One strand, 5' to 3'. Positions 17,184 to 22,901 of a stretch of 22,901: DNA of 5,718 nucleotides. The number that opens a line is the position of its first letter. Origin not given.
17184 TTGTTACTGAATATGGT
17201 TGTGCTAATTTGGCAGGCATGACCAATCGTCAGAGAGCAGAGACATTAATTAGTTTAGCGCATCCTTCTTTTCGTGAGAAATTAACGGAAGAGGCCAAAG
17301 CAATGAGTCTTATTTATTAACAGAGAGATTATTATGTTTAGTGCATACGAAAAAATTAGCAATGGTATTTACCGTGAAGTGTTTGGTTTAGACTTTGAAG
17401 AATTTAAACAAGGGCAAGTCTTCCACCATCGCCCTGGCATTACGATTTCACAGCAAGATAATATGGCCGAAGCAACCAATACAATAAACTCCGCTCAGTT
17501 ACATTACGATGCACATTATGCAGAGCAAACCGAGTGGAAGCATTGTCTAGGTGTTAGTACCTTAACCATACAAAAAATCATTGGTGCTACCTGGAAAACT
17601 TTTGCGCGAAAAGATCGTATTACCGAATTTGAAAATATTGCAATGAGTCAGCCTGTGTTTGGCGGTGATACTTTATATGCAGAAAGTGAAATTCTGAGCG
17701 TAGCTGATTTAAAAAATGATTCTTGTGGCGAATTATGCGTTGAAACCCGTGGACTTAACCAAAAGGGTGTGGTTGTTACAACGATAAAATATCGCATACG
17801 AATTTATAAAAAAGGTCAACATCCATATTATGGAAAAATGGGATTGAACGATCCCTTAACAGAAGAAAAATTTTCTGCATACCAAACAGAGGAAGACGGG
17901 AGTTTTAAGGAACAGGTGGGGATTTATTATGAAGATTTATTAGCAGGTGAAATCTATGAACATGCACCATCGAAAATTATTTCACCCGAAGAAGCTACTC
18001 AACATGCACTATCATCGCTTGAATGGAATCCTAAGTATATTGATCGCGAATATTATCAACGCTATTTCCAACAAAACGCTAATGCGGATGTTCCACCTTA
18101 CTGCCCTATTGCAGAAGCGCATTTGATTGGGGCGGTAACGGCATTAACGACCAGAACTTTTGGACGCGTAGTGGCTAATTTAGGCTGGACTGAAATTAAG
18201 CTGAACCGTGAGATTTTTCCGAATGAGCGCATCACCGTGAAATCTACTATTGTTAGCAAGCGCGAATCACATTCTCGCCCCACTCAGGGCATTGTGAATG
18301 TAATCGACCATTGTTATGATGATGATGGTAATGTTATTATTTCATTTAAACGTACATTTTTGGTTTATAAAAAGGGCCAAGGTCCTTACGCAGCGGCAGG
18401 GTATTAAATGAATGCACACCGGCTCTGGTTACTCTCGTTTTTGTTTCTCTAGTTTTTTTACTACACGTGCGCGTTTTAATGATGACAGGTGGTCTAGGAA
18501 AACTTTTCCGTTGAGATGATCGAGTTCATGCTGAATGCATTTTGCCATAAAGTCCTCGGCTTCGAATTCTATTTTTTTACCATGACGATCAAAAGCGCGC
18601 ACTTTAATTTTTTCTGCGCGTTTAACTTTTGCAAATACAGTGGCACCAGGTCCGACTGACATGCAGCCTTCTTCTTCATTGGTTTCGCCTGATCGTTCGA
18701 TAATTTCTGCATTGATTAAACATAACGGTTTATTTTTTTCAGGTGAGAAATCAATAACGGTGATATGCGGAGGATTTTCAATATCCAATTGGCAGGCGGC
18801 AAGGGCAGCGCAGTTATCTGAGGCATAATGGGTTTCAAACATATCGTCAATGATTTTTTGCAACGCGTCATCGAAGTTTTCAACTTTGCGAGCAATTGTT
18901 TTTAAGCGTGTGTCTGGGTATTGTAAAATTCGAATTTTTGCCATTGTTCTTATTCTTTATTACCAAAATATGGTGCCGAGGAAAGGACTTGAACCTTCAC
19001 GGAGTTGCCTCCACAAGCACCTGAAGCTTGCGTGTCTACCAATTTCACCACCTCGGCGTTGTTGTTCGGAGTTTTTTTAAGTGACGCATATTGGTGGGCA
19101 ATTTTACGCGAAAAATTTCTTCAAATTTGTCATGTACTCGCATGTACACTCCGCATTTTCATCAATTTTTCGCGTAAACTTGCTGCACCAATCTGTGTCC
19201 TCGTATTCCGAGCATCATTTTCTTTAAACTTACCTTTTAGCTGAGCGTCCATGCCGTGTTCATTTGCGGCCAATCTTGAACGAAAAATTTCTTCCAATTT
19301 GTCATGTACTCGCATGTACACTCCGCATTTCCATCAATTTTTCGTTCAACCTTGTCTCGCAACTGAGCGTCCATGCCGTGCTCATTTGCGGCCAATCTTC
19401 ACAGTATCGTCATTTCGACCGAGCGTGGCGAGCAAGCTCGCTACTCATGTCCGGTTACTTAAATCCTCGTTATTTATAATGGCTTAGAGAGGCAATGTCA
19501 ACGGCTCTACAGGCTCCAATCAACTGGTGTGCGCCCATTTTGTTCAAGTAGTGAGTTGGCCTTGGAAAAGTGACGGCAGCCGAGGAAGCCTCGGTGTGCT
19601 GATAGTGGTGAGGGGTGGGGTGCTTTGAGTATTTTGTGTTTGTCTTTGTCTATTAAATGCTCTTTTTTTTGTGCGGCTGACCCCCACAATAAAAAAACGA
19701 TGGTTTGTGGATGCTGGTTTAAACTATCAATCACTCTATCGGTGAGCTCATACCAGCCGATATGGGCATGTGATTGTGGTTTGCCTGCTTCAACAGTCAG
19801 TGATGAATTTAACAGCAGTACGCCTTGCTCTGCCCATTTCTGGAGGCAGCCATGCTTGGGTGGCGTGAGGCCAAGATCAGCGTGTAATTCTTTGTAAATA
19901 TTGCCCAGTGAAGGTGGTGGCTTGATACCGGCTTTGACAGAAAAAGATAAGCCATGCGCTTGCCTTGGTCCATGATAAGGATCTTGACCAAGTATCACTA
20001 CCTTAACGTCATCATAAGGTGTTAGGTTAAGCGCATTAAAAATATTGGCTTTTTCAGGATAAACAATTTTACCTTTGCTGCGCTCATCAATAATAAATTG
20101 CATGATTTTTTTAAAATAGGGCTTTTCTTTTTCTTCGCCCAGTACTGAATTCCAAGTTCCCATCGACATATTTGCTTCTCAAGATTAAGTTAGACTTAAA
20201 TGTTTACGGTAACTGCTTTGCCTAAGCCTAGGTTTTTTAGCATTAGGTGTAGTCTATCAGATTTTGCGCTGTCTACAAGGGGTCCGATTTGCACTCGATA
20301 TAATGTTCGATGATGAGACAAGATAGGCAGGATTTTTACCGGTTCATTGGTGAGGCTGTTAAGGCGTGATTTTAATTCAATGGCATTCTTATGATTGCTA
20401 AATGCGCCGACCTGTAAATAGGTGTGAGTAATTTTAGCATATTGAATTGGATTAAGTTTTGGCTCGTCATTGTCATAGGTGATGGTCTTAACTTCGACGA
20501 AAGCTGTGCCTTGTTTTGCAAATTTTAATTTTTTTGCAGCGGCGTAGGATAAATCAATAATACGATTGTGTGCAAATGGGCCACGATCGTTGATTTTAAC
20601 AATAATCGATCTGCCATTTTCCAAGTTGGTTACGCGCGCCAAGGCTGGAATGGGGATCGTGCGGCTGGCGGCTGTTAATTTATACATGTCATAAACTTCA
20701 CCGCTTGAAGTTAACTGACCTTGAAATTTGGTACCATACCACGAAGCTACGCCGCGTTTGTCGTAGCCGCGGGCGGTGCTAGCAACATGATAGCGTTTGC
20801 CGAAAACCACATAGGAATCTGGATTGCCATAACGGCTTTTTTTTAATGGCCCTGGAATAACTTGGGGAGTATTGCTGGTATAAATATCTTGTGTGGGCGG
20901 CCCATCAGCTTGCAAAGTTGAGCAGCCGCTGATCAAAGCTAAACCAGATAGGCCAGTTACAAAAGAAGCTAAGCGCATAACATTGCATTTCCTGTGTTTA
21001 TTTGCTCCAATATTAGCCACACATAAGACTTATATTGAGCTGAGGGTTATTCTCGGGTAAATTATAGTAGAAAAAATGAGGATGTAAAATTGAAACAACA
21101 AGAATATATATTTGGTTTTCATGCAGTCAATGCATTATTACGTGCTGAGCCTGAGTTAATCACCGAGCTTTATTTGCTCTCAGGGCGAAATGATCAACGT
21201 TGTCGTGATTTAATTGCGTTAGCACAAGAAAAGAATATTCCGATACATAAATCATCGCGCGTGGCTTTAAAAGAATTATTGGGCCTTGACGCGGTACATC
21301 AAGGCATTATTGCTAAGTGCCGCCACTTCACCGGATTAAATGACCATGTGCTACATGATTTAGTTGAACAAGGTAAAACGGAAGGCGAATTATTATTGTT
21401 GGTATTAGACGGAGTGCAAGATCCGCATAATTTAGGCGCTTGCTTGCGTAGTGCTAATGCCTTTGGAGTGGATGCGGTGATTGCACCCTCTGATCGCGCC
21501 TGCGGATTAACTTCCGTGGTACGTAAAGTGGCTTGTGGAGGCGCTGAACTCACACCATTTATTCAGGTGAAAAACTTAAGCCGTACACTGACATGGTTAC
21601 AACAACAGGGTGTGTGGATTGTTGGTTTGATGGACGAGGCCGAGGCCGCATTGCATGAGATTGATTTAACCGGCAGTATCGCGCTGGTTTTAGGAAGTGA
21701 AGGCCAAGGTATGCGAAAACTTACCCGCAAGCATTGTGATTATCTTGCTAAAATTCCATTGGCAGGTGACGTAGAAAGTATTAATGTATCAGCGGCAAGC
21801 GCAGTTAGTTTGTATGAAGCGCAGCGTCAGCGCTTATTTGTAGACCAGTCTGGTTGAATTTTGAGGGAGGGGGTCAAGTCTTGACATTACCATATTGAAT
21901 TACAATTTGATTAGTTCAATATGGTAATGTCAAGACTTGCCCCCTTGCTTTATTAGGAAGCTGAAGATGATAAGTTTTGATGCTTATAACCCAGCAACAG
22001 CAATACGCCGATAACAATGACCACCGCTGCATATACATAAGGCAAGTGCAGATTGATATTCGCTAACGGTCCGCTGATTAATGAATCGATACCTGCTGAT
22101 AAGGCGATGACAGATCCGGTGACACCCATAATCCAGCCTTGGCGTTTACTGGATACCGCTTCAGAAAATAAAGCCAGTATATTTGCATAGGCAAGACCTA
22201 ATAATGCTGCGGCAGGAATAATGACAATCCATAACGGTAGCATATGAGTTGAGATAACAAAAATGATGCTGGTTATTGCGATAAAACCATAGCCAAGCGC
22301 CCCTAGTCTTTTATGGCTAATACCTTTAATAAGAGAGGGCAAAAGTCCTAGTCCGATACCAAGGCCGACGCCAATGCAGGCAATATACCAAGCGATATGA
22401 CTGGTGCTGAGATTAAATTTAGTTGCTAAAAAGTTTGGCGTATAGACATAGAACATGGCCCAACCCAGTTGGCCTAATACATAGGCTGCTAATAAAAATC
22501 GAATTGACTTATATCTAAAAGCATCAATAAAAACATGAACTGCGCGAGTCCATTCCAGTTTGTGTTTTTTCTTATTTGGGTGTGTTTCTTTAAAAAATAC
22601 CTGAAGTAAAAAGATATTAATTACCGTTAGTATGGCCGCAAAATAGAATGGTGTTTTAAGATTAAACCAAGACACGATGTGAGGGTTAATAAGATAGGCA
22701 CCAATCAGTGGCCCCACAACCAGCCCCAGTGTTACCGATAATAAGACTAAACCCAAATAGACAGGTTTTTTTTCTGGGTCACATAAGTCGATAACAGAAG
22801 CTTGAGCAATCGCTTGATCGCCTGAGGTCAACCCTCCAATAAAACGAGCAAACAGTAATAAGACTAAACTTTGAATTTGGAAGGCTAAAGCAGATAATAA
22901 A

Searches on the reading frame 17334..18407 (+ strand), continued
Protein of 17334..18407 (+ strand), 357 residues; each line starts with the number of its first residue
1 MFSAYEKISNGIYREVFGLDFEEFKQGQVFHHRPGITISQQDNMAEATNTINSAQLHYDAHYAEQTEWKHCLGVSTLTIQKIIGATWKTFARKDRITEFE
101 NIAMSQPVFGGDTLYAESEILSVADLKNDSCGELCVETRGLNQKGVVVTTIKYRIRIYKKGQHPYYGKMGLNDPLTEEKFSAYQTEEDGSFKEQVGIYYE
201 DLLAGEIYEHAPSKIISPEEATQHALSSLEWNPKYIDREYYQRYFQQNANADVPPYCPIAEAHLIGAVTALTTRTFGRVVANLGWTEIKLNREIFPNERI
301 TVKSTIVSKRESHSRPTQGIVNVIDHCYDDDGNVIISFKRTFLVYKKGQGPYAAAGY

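Call 50: fold_search(model_id=the predicted structure, library=pdb)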
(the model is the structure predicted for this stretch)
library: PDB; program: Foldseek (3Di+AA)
matches with E <= 10: 1631; with E <= 0.001: 195
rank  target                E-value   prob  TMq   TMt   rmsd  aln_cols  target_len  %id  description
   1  4e3e_A                1.8e-18  1.00  0.40  0.40  24.4       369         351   16  CRYSTAL STRUCTURE OF putative MaoC domain protein dehydratase from Chloroflexus aurantiacus J-10-fl (released 2012-03-21)
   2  8hgn                  7.2e-17  1.00  0.39  0.39  24.0       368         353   14  Crystal structure of MeaC (Mesaconyl-CoA hydratase) (released 2023-09-27)
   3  2bi0                  2.1e-14  1.00  0.36  0.39  23.7       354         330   16  RV0216, A conserved hypothetical protein from Mycobacterium tuberculosis that is essential for bacterial survival during (released 2005-04-25)
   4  5i7n                  2.2e-13  1.00  0.31  0.34  23.0       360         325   14  MaoC-like dehydratase (released 2016-07-06)
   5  4v12                  2.6e-12  1.00  0.31  0.33  23.6       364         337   13  Crystal structure of the MSMEG_6754 dehydratase from Mycobacterium smegmatis (released 2015-03-18)
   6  4ffu_A                4.5e-11  1.00  0.34  0.73   3.8       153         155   20  CRYSTAL STRUCTURE OF putative MaoC-like (monoamine oxidase-like) protein, similar to NodN from Sinorhizo Bium meliloti (released 2012-06-13)
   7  4ffu_C                8.3e-11  1.00  0.35  0.77   3.8       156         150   20  CRYSTAL STRUCTURE OF putative MaoC-like (monoamine oxidase-like) protein, similar to NodN from Sinorhizo Bium meliloti (released 2012-06-13)
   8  4ffu_H                1.4e-10  1.00  0.35  0.75   3.3       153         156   20  CRYSTAL STRUCTURE OF putative MaoC-like (monoamine oxidase-like) protein, similar to NodN from Sinorhizo Bium meliloti (released 2012-06-13)
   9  4ffu_E                1.5e-10  1.00  0.36  0.79   3.5       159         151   19  CRYSTAL STRUCTURE OF putative MaoC-like (monoamine oxidase-like) protein, similar to NodN from Sinorhizo Bium meliloti (released 2012-06-13)
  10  4ffu_I                1.9e-10  1.00  0.36  0.76   3.3       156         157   18  CRYSTAL STRUCTURE OF putative MaoC-like (monoamine oxidase-like) protein, similar to NodN from Sinorhizo Bium meliloti (released 2012-06-13)
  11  4ffu_B                1.9e-10  1.00  0.34  0.75   3.7       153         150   20  CRYSTAL STRUCTURE OF putative MaoC-like (monoamine oxidase-like) protein, similar to NodN from Sinorhizo Bium meliloti (released 2012-06-13)
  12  9p4v_A                2.0e-10  1.00  0.29  0.06  23.1       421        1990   12  Atomic model of wild type S. cerevisiae Fatty Acid Synthase (FAS) in complex with Palmitoyl-CoA (in vitro binding) (released 2025-08-27)
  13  4ffu_J                2.4e-10  1.00  0.35  0.80   3.3       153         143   18  CRYSTAL STRUCTURE OF putative MaoC-like (monoamine oxidase-like) protein, similar to NodN from Sinorhizo Bium meliloti (released 2012-06-13)
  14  4ffu_D                2.8e-10  1.00  0.35  0.78   3.6       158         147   18  CRYSTAL STRUCTURE OF putative MaoC-like (monoamine oxidase-like) protein, similar to NodN from Sinorhizo Bium meliloti (released 2012-06-13)
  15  1q6w_C                4.6e-10  1.00  0.37  0.80   2.7       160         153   14  X-Ray structure of Monoamine oxidase regulatory protein from Archaeoglobus fulgius (released 2003-11-18)
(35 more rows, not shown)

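Call 69: search_protein_families(library=pfam, proteins=[L004:1917-3287:-, L004:3598-4503:-, L004:4737-5513:+, L004:9129-10895:+, L004:11088-11711:+, L020:4577-5593:-, L020:5599-6825:-, L020:10844-11587:+, L020:11658-12128:-, L020:12924-14492:+], max_evalue=0.00001)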
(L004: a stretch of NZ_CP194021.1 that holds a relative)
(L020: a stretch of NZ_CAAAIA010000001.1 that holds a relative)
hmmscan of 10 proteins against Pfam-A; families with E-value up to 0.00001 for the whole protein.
L004:1917-3287:- (456 aa): 1 family
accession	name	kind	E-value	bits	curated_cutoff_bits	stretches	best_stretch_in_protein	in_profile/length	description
PF07670.19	Gate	-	3.4e-14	53.6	29.6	1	141-238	3-101/104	Nucleoside recognition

L004:3598-4503:- (301 aa): 2 families
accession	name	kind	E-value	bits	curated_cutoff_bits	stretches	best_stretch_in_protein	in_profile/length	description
PF03466.25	LysR_substrate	-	2.3e-22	79.8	28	1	88-298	2-207/209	LysR substrate binding domain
PF00126.33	HTH_1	-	7.7e-21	74.2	26.6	1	5-63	2-60/60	Bacterial regulatory helix-turn-helix protein, lysR family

L004:4737-5513:+ (258 aa): 2 families
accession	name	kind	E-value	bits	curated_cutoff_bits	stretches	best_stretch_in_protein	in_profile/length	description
PF13505.12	OMP_b-brl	-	9.3e-14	52.4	28.7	1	65-257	4-175/175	Outer membrane protein beta-barrel domain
PF01389.23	OmpA_membrane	-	7.9e-12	45.7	21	1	101-257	28-176/180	OmpA-like transmembrane domain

L004:9129-10895:+ (588 aa): 3 families
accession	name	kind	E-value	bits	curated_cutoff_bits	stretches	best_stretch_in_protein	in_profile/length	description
PF02776.23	TPP_enzyme_N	-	2.4e-24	85.8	26.8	1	12-116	1-106/119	Thiamine pyrophosphate enzyme, N-terminal TPP binding domain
PF00205.28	TPP_enzyme_M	-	8e-19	68.1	30.4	1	213-340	1-125/137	Thiamine pyrophosphate enzyme, central domain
PF02775.26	TPP_enzyme_C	-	2.6e-17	63.4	21.9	1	428-549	26-151/151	Thiamine pyrophosphate enzyme, C-terminal TPP binding domain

L004:11088-11711:+ (207 aa): 0 families

L020:4577-5593:- (338 aa): 0 families

L020:5599-6825:- (408 aa): 17 families
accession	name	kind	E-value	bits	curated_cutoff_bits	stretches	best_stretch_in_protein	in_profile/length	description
PF07719.23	TPR_2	-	1.2e-33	112.9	27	0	120-152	1-33/34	Tetratricopeptide repeat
PF00515.34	TPR_1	-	1.9e-24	84.9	27.8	0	126-153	7-34/34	Tetratricopeptide repeat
PF14559.12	TPR_19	-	1e-21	77.4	25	1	58-103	4-49/68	Tetratricopeptide repeat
PF13428.12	TPR_14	-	2.4e-19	68.3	23.5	0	122-161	3-42/44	Tetratricopeptide repeat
PF13432.12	TPR_16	-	3.8e-19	69.2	32.7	1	49-106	1-58/65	Tetratricopeptide repeat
PF13424.12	TPR_12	-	1.3e-16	60.9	30.1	0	85-151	9-76/77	Tetratricopeptide repeat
PF13414.12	TPR_11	-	3.2e-16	59.2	26.8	0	132-166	6-40/42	TPR repeat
PF13181.12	TPR_8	-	7.5e-15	54.2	25.7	0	122-152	3-33/34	Tetratricopeptide repeat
PF02259.29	FAT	-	4.5e-12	46.3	24.2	1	55-243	158-331/343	FAT domain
PF13431.12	TPR_17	-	8e-12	44.9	24.4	0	67-99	1-33/34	Tetratricopeptide repeat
PF13176.12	TPR_7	-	2.1e-09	37.2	27.9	0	331-364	1-36/36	Tetratricopeptide repeat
PF13174.12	TPR_6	-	1.2e-08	35.5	26.3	0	121-146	1-26/33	Tetratricopeptide repeat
PF12895.13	ANAPC3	-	2.7e-07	31.2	27.2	0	57-144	1-80/82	Anaphase-promoting complex, cyclosome, subunit 3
PF13371.12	TPR_9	-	7.9e-07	29.4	35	0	126-166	1-41/73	Tetratricopeptide repeat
PF25063.1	ARM_TT21_C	-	1.9e-06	28.4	35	0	53-174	29-148/209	Tetratricopeptide repeat protein 21 C-terminal ARM domain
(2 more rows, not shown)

L020:10844-11587:+ (247 aa): 1 family
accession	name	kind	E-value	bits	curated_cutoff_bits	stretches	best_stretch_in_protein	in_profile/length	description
PF00484.24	Pro_CA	-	3e-35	122.2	25.7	1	88-237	2-156/156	Carbonic anhydrase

L020:11658-12128:- (156 aa): 0 families

L020:12924-14492:+ (522 aa): 1 family
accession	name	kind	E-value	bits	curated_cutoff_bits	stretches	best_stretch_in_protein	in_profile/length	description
PF02321.23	OEP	-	1.2e-40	139.8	22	2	65-253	3-187/187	Outer membrane efflux protein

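Call 78: predict_structure(alignment_id=A2)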
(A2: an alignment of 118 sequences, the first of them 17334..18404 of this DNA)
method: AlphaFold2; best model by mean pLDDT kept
length: 357 residues; sequences in the alignment: 118
mean_pLDDT: 95.5   pTM: 0.90
mean pLDDT of the five models: 95.5, 95.4, 95.1, 94.2, 94.1
residues with pLDDT >= 90: 335; 70-90: 13; 50-70: 9; < 50: 0
segments of 3 or more residues with pLDDT < 50: none
pLDDT, mean of each block of 10 residues (from residue 1): 94 96 98 97 96 94 97 97 98 98 97 98 97 99 98 98 89 87 97 97 98 96 97 96 78 81 97 96 98 96 99 97 98 98 97 92
secondary structure, 60 per line:
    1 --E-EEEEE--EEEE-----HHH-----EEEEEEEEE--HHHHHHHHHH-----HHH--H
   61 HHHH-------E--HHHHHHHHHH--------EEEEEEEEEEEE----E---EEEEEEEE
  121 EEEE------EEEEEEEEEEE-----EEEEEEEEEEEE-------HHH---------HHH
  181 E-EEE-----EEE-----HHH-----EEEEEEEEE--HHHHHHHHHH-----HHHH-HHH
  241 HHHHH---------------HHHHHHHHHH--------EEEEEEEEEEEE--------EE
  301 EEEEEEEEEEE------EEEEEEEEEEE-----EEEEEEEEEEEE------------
elements in order: E5-9 E12-15 E29-37 H40-49 H60-64 H75-84 E93-104 E113-124 E131-141 E147-158 E183-185 E191-193 E207-215 H218-227 H233-236 H238-245 H261-270 E279-290 E299-311 E318-328 E334-345

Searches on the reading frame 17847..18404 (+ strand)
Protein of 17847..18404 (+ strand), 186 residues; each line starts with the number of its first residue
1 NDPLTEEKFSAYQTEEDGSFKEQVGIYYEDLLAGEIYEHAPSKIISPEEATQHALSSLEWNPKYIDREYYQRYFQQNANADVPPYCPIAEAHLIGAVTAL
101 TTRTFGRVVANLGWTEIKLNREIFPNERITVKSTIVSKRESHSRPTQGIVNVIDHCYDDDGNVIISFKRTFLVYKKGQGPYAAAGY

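Call 35: search_protein_families(library=ncbifam, proteins=[window:17847-18404:+], max_evalue=0.01)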
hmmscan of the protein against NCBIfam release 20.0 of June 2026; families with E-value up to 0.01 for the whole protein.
seq(186 aa): 2 families
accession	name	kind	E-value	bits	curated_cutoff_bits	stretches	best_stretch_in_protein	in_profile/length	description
NF038241.1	RipB_Ich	equivalog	3.2e-33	115.1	340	1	7-186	3-175/175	(R)-specific enoyl-CoA hydratase RipB/Ich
NF041625.1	methfumCoahyd_Halo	equivalog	4.3e-12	45.9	560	1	22-176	20-169/358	2-methylfumaryl-CoA hydratase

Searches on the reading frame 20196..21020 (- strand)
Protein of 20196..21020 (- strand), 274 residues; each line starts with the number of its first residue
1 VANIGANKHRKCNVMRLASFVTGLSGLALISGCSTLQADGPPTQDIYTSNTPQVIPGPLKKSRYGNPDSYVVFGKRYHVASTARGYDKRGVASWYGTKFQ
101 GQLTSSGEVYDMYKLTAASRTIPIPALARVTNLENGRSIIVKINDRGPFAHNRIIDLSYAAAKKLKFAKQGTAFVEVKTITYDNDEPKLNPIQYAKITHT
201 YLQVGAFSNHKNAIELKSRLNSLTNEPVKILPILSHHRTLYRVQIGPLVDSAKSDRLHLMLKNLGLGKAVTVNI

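Call 64: search_protein_families(library=pfam, proteins=[window:20196-21020:-])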
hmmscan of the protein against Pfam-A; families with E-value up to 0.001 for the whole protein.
window:20196-21020:- (274 aa): 2 families
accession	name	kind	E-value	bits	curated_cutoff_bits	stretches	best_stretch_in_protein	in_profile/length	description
PF03330.24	DPBB_1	-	3.7e-24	85.2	28.8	1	89-176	3-82/83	Lytic transglycolase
PF05036.18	SPOR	-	3.8e-09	37.2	21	1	201-262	6-65/76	SPOR domain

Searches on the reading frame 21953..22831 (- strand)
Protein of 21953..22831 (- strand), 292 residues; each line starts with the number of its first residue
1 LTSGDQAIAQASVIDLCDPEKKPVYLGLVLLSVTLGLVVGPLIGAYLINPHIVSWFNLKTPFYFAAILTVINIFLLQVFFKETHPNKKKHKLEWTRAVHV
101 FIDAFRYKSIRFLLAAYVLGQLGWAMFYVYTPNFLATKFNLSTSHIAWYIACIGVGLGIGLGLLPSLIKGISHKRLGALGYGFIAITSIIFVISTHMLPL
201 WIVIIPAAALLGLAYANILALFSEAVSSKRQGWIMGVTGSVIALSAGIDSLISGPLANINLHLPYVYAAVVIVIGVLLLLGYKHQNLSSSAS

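Call 64: search_protein_families(library=pfam, proteins=[window:21953-22831:-])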
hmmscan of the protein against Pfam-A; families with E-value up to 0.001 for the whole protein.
window:21953-22831:- (292 aa): 3 families
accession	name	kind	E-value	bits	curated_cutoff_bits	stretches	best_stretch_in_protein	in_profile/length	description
PF07690.21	MFS_1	-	8.8e-28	97.7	33.4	2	6-247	103-344/347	Major Facilitator Superfamily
PF03209.21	PUCC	-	2.6e-11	43.6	21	1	10-265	110-368/401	PUCC protein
PF03137.26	OATP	-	2.4e-05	23.3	25.8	0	89-196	274-377/545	Organic Anion Transporter Polypeptide (OATP) family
